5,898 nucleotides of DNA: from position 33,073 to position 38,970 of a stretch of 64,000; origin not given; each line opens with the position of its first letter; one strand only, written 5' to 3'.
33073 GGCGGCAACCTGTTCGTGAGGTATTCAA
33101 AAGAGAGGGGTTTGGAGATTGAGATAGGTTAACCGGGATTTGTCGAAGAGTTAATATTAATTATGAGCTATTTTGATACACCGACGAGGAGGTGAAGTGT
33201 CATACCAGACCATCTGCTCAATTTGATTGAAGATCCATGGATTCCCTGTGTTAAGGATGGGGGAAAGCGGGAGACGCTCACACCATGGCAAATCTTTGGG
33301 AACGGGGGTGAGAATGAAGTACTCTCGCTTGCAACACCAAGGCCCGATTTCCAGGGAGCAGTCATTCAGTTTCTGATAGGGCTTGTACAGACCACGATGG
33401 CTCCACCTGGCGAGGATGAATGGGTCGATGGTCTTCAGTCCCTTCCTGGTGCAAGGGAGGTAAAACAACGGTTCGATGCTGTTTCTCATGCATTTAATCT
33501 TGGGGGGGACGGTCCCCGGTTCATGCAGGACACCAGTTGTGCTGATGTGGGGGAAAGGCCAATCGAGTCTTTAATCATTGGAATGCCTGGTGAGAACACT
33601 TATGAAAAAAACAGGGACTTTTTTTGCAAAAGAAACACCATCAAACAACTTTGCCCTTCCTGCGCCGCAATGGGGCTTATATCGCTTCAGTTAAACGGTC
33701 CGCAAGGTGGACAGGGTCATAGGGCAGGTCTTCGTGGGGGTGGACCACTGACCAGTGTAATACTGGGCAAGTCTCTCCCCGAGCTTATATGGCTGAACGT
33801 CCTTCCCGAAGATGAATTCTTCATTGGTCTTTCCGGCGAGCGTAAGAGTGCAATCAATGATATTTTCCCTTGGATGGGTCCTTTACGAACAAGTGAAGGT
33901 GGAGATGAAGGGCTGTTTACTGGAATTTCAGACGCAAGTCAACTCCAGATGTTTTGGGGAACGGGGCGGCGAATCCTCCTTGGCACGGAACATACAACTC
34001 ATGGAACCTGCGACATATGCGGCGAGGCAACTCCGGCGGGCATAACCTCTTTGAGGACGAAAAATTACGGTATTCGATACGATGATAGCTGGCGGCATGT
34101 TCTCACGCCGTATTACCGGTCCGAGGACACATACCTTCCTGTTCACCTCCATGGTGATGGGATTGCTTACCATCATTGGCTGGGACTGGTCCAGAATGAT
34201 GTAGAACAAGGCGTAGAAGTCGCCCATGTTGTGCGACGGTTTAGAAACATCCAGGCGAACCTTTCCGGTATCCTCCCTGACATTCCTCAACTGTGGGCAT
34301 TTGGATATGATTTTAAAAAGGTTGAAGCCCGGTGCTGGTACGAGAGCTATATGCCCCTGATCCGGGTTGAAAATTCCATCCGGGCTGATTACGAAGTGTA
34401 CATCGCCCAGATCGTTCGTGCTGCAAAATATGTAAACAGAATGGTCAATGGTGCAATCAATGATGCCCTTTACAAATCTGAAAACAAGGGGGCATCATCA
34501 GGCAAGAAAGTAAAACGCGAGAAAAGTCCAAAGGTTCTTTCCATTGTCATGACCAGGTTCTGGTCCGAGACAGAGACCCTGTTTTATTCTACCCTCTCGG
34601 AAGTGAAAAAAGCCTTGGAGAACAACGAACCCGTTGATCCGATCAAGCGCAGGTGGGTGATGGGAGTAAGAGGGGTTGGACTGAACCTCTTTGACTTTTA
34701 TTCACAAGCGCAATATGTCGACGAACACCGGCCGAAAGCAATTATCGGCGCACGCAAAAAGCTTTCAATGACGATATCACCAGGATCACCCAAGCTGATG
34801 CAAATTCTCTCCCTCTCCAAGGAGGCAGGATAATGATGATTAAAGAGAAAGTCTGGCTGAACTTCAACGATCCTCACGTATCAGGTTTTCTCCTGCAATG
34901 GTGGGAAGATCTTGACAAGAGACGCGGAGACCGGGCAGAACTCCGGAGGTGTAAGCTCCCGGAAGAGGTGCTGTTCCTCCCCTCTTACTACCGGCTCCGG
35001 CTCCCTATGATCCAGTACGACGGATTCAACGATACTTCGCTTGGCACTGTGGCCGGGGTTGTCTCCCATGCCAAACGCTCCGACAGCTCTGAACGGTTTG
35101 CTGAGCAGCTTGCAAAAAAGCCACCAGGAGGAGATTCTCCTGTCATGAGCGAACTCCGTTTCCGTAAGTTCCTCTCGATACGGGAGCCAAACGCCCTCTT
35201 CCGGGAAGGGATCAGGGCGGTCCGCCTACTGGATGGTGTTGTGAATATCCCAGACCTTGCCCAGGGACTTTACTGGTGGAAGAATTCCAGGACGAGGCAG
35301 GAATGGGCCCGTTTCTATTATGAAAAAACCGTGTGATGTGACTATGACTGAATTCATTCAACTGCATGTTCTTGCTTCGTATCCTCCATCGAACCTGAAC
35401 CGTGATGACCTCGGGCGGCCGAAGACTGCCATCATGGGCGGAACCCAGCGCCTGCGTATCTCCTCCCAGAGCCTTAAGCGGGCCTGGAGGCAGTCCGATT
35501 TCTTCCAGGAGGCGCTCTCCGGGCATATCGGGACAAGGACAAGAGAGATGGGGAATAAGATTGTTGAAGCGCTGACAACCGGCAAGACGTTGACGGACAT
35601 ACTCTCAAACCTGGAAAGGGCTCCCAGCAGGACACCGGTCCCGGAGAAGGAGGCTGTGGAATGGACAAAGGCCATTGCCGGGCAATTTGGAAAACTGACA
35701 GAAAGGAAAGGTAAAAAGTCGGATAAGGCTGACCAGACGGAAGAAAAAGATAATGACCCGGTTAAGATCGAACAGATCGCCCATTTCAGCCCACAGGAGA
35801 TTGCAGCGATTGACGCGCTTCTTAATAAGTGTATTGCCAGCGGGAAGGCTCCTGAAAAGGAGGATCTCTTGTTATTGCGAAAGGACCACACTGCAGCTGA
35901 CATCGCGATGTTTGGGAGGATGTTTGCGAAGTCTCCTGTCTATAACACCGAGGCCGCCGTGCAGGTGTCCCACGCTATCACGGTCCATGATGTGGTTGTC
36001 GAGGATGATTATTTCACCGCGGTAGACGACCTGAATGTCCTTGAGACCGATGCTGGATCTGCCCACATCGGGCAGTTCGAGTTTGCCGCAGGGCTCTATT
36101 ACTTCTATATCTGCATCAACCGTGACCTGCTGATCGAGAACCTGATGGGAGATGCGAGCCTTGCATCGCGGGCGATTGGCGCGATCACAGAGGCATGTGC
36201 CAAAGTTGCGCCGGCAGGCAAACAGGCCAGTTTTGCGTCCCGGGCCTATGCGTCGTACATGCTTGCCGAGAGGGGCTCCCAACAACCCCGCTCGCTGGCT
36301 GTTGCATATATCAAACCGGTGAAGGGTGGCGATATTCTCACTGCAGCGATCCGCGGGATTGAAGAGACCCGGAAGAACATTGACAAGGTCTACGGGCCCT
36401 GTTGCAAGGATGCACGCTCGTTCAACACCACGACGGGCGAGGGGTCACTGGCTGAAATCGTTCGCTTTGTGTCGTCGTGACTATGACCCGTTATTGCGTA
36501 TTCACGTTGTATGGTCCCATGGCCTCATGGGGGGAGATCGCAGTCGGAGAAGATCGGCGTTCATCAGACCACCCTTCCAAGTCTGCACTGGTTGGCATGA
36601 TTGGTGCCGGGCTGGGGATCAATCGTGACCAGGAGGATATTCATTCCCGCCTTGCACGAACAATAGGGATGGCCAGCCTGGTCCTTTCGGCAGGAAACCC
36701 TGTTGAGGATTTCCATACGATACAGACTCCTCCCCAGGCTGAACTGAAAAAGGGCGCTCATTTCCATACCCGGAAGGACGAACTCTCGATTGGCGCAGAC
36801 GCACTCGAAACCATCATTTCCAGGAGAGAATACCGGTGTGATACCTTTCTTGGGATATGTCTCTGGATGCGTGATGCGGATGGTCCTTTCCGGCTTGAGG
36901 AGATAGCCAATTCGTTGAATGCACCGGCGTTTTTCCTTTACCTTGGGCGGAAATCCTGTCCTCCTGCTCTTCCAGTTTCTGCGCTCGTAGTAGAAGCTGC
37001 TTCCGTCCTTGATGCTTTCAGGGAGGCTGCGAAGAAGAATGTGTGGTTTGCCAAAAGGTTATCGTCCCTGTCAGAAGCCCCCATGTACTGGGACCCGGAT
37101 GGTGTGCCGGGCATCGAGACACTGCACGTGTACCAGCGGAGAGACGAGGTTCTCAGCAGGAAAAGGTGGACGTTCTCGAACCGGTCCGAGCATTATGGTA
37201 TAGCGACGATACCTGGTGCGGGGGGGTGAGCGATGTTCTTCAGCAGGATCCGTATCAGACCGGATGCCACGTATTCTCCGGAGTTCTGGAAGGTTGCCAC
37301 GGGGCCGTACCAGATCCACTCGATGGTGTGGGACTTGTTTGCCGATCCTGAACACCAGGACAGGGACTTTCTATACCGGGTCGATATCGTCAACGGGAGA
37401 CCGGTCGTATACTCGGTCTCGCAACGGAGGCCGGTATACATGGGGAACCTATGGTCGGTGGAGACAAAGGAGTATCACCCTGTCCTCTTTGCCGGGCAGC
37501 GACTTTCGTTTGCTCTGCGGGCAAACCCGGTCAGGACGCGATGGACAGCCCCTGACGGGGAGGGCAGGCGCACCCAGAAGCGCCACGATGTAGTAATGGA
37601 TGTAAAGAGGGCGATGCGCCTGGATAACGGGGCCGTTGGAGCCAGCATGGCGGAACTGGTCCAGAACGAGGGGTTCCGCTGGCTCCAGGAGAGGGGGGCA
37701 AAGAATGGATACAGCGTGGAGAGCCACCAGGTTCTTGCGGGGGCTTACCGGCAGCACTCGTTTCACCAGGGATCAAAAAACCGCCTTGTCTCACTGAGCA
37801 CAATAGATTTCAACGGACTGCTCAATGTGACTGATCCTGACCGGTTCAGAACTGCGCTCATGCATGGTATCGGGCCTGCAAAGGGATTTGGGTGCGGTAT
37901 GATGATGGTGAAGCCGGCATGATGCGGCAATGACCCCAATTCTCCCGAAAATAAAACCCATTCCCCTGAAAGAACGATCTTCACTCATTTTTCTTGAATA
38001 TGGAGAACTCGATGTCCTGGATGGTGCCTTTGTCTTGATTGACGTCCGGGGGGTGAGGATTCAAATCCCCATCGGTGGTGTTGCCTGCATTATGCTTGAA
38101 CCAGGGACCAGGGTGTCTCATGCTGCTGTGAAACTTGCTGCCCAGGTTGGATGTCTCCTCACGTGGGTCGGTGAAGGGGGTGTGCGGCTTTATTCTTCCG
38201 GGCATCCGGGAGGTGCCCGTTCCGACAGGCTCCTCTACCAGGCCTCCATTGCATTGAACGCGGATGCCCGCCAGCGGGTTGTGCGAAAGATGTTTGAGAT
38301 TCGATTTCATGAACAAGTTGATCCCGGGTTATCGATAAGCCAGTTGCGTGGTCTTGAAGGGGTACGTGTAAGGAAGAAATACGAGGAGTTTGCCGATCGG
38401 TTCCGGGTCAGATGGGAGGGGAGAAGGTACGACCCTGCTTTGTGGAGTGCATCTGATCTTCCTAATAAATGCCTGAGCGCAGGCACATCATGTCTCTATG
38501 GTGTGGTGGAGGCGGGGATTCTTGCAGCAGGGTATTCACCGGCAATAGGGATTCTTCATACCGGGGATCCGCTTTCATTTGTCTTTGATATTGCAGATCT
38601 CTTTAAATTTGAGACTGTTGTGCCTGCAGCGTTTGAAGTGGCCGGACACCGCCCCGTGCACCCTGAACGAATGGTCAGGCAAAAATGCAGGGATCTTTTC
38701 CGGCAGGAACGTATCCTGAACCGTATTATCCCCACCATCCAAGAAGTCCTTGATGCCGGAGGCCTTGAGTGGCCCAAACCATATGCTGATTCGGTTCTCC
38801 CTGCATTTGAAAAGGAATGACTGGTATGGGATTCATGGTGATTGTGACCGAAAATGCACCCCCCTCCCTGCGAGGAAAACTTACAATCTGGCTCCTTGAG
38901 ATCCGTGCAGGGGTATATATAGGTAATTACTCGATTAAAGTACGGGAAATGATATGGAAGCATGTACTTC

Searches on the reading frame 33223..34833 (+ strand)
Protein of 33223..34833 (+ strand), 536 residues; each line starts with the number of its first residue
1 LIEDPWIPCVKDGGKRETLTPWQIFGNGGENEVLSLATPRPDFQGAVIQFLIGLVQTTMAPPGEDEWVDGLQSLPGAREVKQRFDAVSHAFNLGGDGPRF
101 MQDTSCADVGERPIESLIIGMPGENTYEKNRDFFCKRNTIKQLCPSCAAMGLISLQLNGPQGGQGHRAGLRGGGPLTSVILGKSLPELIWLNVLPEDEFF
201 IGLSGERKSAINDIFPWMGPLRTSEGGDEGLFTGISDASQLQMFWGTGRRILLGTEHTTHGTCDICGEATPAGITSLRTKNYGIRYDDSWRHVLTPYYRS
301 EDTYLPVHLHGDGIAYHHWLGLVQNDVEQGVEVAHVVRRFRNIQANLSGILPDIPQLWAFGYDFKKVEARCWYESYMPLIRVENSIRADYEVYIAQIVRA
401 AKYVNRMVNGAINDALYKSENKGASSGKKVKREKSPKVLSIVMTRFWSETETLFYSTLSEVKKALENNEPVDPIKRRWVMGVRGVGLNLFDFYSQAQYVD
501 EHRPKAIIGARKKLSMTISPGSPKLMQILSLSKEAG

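Call 41: search_protein_families(library=pfam, proteins=[window:33223-34833:+], max_evalue=0.001)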
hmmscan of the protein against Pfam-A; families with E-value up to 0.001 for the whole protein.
window:33223-34833:+ (536 aa): 1 family
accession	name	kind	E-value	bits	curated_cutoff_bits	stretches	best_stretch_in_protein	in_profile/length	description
PF09481.15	CRISPR_Cse1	-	1.4e-88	298.5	24.7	1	2-485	3-446/450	CRISPR-associated protein Cse1 (CRISPR_cse1)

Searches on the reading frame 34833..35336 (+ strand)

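Call 41: search_protein_families(library=pfam, proteins=[window:34833-35336:+], max_evalue=0.001)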
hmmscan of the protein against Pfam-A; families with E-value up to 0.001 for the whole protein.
window:34833-35336:+ (167 aa): 1 family
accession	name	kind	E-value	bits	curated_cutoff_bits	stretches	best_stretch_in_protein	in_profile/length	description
PF09485.15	CRISPR_Cse2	-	2.3e-15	57.7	24.6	1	33-163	1-137/137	CRISPR-associated protein Cse2 (CRISPR_cse2)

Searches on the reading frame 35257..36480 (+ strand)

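Call 41: search_protein_families(library=pfam, proteins=[window:35257-36480:+], max_evalue=0.001)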
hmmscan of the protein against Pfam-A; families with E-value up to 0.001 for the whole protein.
window:35257-36480:+ (407 aa): 1 family
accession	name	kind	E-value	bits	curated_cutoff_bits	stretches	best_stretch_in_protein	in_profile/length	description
PF09344.15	Cas_CT1975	-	1.7e-90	304.6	26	1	34-383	1-327/361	CT1975-like protein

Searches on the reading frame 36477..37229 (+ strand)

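Call 41: search_protein_families(library=pfam, proteins=[window:36477-37229:+], max_evalue=0.001)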
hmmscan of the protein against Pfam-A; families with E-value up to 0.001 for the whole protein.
window:36477-37229:+ (250 aa): 1 family
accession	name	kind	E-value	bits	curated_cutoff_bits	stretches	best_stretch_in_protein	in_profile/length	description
PF09704.15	Cas_Cas5d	-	8.2e-34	117.9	23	1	8-188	3-175/217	CRISPR-associated protein (Cas_Cas5)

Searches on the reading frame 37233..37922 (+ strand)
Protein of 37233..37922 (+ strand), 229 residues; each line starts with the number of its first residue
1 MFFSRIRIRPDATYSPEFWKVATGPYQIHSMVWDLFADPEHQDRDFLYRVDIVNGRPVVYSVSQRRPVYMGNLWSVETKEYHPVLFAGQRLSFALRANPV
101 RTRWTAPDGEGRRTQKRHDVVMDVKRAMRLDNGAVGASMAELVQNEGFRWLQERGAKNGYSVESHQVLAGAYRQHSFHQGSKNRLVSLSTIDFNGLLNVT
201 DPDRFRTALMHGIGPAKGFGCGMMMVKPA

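Call 41: search_protein_families(library=pfam, proteins=[window:37233-37922:+], max_evalue=0.001)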
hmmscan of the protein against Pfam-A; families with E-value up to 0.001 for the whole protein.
window:37233-37922:+ (229 aa): 1 family
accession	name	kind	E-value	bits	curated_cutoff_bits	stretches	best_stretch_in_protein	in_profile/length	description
PF08798.16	CRISPR_assoc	-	4.1e-49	168.2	25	1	1-228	1-223/223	CRISPR associated protein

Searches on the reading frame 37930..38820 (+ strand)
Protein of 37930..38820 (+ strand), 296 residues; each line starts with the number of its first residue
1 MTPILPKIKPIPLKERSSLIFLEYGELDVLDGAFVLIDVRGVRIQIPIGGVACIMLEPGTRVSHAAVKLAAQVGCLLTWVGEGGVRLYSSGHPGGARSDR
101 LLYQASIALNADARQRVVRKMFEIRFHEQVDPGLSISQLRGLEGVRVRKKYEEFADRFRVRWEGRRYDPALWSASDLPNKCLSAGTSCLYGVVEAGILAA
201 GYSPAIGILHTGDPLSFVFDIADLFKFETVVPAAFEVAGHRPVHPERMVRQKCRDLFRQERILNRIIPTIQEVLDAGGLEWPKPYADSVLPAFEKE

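Call 32: find_related_loci(query=window:37930-38820:+, collection=genome_contigs, flank=6000)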
Query window:37930-38820:+ (296 aa) in genome_contigs; peptide patterns used: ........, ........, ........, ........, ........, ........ (x = any residue, [..] = any of these).
209 stretches matched a pattern; 148 encode a relative of the query (tblastn E <= 1e-3); the best 80 are kept; 80 distinct loci.
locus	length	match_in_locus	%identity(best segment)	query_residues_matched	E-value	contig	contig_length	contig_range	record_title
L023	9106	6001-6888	81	1-296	4e-165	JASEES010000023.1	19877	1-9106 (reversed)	MAG: Methanolinea sp. isolate Yes46-04 NODE_25_length_19910_cov_5.680081, whole genome shotgun sequence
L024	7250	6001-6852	79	13-296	2e-151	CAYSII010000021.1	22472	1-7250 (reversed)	MAG TPA_asm: uncultured Methanolinea sp. isolate binchicken_co43_382 genome assembly, contig: NODE_4004_length_22472_cov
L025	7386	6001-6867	71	5-293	2e-142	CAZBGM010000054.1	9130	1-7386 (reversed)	MAG TPA_asm: uncultured Methanomicrobiaceae archaeon isolate binchicken_co51_26 genome assembly, contig: NODE_2990_lengt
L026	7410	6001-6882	68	3-296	2e-142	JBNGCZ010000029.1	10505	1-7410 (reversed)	MAG: Methanomicrobiales archaeon isolate E05-013 bin37.fa-29, whole genome shotgun sequence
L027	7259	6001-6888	81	1-296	4e-166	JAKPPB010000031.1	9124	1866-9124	MAG: Methanobacteriota archaeon isolate JPNA_maxbin.098 k141_1200382, whole genome shotgun sequence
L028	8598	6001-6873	71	3-293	3e-140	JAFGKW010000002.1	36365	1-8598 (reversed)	MAG: Methanomicrobiaceae archaeon isolate Zod_Metabat.358 k87_165758, whole genome shotgun sequence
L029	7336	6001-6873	71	3-293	3e-140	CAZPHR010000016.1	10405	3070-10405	MAG TPA_asm: uncultured Methanomicrobiaceae archaeon isolate binchicken_co42_33 genome assembly, contig: NODE_10624_leng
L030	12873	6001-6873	71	3-293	6e-140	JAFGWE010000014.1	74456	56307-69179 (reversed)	MAG: Methanomicrobiaceae archaeon isolate ZodW_Metabat.227 k87_6033631, whole genome shotgun sequence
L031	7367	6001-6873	69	3-293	2e-137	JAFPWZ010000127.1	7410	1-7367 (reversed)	MAG: Methanomicrobium sp. isolate RGIG1551 Goat_Abomasum-6__c673166, whole genome shotgun sequence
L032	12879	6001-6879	65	4-296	2e-127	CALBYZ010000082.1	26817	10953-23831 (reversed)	MAG TPA_asm: uncultured Desulfovibrio sp. isolate SRR3330157_bin.29_CONCOCT_v1.1_MAG genome assembly, contig: ERZ724089.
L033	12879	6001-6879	63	4-296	3e-126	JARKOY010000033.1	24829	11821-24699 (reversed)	MAG: Spirochaetia bacterium isolate D159_maxbin.008_sub k141_219389, whole genome shotgun sequence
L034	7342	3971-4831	64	3-289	5e-126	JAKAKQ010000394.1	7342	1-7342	MAG: Nitrospirae bacterium isolate WY4.bin7 NODE_13329_length_7342_cov_1.548302, whole genome shotgun sequence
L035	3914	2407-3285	62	4-296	2e-128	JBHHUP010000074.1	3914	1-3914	MAG: Thermodesulfobacteriota bacterium isolate S.5.sp2_bin.32 NODE_10468_length_3914_cov_4.041721, whole genome shotgun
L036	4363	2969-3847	62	4-296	2e-127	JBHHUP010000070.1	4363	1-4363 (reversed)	MAG: Thermodesulfobacteriota bacterium isolate S.5.sp2_bin.32 NODE_8780_length_4363_cov_6.350511, whole genome shotgun s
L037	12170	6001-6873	64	5-294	4e-125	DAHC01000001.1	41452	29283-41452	MAG TPA_asm: Methanocorpusculum sp. UBA424 UBA424_contig_18, whole genome shotgun sequence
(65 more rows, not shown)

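Call 41: search_protein_families(library=pfam, proteins=[window:37930-38820:+], max_evalue=0.001)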
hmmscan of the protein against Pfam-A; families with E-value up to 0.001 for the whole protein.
window:37930-38820:+ (296 aa): 1 family
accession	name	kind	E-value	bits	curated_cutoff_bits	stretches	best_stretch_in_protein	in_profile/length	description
PF01867.21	Cas_Cas1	-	3.9e-15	56.2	22.3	1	133-247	145-259/283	CRISPR associated protein Cas1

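Call 76: list_cluster_members(proteins=[window:37930-38820:+, window:37233-37922:+, window:35344-36480:+, window:33223-34833:+, window:30436-33132:+])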
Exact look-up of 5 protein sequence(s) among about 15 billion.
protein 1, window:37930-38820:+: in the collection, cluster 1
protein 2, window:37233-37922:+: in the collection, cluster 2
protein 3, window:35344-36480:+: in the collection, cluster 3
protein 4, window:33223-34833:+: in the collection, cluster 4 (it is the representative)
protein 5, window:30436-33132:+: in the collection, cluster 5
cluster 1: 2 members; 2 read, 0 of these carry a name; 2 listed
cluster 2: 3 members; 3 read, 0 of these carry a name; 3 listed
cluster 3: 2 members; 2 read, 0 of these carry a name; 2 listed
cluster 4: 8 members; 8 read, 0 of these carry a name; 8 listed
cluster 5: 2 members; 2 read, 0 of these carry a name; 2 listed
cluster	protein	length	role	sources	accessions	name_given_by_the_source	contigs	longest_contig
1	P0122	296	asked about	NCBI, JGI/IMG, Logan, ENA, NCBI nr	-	-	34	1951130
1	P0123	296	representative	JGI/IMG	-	-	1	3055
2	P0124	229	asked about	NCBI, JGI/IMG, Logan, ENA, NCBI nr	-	-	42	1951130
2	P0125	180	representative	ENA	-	-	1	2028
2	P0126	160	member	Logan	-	-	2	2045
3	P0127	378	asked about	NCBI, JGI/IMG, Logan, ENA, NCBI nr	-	-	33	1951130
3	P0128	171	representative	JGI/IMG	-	-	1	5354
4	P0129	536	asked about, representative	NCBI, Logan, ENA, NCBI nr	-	-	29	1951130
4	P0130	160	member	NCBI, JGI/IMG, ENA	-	-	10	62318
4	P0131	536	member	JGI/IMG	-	-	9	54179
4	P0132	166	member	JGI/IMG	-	-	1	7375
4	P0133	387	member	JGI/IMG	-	-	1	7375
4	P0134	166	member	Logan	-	-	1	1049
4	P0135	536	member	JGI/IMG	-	-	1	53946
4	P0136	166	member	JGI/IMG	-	-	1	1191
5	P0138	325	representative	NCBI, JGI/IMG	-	-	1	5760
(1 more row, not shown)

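Call 77: find_encoding_contigs(protein=P0138, flank=6000, max_places=4)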
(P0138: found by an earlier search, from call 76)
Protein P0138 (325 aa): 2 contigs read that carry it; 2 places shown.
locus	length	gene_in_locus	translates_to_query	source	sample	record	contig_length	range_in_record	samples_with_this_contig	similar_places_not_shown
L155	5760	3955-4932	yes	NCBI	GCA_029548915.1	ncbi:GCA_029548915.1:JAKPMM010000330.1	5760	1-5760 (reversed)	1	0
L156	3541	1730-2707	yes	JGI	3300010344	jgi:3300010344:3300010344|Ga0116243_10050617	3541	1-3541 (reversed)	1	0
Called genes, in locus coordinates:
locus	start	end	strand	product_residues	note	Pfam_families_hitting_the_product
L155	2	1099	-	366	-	?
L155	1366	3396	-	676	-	PF10060:DUF2298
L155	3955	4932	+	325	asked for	PF18019:Cas3_HD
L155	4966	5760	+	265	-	?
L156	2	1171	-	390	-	?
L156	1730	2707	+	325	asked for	PF18019:Cas3_HD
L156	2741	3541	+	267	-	?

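Call 78: find_encoding_contigs(protein=P0123, flank=4000, max_places=4)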
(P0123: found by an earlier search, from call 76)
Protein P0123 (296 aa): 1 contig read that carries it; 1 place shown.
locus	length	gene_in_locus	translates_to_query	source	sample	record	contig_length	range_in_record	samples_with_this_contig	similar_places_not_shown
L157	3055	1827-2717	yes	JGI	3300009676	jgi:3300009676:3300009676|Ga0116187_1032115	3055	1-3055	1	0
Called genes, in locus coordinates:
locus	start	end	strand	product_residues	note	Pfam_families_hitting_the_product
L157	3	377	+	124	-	?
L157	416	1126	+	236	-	PF09704:Cas_Cas5d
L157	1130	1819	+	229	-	PF08798:CRISPR_assoc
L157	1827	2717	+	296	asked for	PF01867:Cas_Cas1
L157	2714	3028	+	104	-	PF09707:Cas_Cas2CT1978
